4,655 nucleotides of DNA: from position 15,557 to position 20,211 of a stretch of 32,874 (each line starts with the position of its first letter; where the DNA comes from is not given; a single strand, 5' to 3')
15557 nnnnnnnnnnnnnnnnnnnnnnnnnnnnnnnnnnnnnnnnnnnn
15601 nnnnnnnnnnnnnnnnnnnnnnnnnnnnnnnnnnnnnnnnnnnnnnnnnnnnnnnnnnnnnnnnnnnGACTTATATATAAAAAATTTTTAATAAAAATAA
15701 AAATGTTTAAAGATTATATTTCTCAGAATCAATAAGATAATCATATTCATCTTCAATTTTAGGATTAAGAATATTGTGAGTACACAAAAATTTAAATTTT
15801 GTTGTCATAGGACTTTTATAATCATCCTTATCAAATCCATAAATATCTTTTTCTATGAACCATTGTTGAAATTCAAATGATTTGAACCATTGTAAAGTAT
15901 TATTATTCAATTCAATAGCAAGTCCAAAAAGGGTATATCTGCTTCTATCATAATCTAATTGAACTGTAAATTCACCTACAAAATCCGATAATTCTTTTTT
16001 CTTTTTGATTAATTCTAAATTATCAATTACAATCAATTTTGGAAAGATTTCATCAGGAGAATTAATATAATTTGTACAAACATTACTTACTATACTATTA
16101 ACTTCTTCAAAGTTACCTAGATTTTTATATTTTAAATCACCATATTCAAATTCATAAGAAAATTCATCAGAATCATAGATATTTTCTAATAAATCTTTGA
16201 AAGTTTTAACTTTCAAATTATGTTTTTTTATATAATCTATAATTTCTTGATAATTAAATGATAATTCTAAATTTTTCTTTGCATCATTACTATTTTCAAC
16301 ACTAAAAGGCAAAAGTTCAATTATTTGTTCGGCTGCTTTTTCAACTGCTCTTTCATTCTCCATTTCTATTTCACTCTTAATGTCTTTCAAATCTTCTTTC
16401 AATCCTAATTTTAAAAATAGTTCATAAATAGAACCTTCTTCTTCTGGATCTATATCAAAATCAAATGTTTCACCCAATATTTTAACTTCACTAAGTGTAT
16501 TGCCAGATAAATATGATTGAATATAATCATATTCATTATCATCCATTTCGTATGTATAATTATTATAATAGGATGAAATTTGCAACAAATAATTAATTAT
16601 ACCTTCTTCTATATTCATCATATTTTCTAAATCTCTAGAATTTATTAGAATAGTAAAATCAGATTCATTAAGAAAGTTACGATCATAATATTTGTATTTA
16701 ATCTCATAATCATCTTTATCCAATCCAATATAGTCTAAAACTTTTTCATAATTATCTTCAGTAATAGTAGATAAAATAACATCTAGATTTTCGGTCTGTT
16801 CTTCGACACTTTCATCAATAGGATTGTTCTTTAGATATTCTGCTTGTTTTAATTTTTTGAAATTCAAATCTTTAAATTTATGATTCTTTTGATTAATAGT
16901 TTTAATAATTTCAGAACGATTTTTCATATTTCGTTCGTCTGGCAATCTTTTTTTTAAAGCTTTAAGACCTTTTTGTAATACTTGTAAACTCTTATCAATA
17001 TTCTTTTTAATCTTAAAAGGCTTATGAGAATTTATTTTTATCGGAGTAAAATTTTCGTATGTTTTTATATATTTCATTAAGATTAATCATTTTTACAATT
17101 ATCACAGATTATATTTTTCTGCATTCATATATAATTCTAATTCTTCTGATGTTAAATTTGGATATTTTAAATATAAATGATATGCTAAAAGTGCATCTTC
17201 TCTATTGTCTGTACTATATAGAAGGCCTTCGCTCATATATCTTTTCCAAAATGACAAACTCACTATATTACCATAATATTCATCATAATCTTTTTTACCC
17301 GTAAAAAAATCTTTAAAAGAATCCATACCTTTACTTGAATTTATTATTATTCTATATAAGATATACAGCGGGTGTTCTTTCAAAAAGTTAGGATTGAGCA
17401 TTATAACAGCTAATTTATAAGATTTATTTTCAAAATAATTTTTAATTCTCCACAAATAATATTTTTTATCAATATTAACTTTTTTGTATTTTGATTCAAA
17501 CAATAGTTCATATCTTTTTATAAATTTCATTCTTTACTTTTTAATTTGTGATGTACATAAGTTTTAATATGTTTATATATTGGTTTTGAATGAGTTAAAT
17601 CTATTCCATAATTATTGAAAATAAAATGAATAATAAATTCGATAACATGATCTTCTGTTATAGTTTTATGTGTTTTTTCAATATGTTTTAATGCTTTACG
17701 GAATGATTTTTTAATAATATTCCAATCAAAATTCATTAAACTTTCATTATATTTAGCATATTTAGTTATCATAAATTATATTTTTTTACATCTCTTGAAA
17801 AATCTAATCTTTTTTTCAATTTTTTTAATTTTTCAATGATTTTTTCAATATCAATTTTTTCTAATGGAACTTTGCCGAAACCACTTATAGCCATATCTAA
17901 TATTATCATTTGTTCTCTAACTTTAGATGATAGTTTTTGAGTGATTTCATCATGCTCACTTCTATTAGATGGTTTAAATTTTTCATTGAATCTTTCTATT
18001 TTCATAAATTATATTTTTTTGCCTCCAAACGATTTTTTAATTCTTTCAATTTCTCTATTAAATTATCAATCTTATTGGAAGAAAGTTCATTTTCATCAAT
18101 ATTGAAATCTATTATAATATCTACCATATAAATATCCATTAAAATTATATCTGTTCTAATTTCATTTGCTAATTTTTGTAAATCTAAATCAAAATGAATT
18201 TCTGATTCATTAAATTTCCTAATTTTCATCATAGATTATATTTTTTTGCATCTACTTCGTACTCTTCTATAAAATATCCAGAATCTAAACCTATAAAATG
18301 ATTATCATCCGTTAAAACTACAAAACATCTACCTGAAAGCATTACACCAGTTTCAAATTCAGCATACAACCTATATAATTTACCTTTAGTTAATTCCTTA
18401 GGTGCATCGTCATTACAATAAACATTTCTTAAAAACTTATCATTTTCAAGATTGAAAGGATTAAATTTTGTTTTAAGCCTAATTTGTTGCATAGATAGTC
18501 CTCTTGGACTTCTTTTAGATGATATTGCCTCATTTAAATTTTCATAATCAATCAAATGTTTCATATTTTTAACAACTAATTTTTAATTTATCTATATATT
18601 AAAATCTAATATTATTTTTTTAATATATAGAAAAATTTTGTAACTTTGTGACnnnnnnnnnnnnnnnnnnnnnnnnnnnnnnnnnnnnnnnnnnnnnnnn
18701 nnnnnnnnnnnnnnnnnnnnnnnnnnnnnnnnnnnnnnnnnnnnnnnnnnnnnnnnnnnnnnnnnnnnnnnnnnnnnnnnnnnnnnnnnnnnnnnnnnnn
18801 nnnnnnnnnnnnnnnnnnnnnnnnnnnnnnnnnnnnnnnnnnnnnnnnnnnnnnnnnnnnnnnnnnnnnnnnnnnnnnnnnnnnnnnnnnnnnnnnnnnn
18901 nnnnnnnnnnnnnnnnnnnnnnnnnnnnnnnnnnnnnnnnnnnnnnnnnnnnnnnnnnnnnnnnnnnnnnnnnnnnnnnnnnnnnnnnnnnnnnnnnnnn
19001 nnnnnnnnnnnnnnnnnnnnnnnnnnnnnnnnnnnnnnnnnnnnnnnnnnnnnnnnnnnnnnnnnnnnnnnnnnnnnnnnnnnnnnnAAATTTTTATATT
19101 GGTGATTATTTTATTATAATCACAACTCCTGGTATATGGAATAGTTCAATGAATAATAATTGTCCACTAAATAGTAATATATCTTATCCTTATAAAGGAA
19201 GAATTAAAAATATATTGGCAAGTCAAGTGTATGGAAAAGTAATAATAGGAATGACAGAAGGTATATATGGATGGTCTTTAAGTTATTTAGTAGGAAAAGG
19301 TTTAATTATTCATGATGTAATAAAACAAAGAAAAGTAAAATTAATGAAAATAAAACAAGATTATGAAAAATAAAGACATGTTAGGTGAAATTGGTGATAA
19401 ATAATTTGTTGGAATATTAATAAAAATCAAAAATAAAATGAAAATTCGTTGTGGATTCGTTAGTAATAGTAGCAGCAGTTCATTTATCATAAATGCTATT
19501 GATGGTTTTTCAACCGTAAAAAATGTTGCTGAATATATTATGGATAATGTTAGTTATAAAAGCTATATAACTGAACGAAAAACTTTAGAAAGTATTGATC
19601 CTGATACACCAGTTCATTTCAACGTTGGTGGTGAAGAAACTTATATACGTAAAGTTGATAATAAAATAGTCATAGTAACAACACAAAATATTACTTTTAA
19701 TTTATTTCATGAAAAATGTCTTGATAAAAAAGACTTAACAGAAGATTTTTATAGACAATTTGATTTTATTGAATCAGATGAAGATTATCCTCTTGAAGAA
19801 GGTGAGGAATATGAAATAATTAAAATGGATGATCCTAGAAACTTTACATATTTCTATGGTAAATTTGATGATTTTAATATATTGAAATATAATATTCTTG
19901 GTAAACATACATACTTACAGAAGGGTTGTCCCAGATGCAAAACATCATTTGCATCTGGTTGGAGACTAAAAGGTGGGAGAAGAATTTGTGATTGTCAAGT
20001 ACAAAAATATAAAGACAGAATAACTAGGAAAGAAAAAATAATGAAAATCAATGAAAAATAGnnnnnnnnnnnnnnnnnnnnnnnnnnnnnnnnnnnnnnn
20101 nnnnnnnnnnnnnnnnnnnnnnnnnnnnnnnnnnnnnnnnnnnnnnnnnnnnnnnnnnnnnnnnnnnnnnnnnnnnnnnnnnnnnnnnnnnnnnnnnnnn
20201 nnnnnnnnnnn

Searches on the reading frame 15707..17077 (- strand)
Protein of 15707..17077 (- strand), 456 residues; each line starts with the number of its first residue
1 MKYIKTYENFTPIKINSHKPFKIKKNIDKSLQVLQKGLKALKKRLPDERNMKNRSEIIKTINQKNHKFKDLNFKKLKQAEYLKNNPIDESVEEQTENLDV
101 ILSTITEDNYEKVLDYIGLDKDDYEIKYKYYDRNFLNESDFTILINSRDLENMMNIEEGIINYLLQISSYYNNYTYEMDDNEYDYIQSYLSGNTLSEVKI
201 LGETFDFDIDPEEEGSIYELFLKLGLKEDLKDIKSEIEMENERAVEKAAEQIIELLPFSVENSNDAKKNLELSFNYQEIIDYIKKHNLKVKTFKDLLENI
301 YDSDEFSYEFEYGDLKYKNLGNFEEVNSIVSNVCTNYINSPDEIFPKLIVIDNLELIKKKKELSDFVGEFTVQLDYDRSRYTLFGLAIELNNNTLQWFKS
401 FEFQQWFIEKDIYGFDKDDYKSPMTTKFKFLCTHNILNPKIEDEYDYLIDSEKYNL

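Call 5: search_protein_families(library=pfam, proteins=[window:15707-17077:-], max_evalue=0.01)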
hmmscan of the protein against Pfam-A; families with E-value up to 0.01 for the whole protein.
window:15707-17077:- (456 aa): 1 family
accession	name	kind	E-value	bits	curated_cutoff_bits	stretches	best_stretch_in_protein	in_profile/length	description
PF23170.1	bHLH_PER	-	0.0048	17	27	0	34-62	8-36/60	Period circadian protein homolog bHLH-like domain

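Call 6: search_protein_families(library=ncbifam, proteins=[window:15707-17077:-], max_evalue=0.01)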
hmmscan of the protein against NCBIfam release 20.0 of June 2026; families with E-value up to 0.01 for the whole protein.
window:15707-17077:- (456 aa): 0 families

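Call 64: search_protein_families(library=phrogs, proteins=[window:15707-17077:-], max_evalue=0.001)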
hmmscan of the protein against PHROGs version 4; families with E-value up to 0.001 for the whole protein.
window:15707-17077:- (456 aa): 0 families

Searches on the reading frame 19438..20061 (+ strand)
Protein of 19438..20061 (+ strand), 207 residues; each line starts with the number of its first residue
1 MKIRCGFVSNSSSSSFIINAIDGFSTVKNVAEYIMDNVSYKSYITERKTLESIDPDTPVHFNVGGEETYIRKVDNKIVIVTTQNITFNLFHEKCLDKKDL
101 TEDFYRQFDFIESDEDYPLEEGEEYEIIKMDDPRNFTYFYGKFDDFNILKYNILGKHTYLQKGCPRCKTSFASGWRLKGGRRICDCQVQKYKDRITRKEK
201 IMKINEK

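Call 64: search_protein_families(library=phrogs, proteins=[window:19438-20061:+], max_evalue=0.001)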
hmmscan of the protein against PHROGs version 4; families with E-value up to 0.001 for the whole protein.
window:19438-20061:+ (207 aa): 1 family
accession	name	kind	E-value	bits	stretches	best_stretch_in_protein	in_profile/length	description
phrog_7397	-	unknown function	2.5e-06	28.6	1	1-66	1-64/170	-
